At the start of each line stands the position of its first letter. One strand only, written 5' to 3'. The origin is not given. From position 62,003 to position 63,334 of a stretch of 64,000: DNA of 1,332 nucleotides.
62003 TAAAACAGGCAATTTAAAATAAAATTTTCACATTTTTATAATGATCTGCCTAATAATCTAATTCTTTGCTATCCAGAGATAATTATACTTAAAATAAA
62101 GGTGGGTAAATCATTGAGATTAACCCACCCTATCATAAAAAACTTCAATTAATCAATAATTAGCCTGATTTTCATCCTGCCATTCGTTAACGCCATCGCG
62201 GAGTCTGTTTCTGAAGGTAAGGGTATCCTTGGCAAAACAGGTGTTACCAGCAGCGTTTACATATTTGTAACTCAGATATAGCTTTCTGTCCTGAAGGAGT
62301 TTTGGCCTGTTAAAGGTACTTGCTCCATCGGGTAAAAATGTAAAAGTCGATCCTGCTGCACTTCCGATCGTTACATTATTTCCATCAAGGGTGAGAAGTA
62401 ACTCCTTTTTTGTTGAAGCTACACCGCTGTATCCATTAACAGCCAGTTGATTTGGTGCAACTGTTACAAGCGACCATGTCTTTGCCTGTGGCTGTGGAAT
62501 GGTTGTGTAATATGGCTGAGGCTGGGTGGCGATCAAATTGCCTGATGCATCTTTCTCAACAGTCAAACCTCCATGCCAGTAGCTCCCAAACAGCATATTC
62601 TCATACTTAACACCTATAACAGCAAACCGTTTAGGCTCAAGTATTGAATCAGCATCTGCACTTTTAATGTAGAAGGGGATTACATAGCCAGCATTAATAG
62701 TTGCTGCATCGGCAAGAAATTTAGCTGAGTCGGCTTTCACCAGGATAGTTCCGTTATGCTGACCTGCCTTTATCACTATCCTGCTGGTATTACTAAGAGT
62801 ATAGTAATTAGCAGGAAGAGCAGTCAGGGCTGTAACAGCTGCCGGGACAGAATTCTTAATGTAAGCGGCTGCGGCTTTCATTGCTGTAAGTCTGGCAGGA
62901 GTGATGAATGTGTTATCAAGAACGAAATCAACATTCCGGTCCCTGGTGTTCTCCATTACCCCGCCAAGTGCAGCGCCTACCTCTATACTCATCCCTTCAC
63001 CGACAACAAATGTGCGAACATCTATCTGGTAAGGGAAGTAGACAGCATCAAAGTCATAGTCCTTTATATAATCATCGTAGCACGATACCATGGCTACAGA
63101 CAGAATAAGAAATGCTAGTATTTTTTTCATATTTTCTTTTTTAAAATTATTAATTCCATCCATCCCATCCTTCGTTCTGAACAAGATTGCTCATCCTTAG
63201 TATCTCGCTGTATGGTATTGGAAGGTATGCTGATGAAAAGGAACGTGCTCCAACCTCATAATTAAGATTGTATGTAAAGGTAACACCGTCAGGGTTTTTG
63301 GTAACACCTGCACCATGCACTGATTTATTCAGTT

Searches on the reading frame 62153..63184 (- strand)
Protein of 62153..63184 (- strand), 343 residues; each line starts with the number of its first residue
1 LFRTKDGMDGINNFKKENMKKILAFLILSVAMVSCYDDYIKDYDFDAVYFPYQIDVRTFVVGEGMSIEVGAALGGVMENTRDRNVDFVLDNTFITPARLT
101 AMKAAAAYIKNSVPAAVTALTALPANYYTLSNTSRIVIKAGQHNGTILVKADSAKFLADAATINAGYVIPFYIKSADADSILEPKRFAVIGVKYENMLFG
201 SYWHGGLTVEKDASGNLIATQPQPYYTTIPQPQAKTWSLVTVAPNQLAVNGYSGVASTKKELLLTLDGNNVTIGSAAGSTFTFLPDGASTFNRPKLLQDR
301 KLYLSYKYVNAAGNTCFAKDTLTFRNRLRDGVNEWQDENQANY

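Call 12: search_protein_families(library=pfam, proteins=[window:62153-63184:-], max_evalue=0.1)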
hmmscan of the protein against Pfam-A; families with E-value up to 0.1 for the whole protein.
window:62153-63184:- (343 aa): 2 families
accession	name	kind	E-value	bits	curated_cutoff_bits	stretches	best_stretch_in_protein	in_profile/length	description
PF08522.16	BT_3987-like_N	-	2.5e-10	41.5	25.9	1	48-178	5-118/120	BT_3987-like, N-terminal domain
PF20579.4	LapA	-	0.012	16.4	27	1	128-164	35-71/99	LapA domain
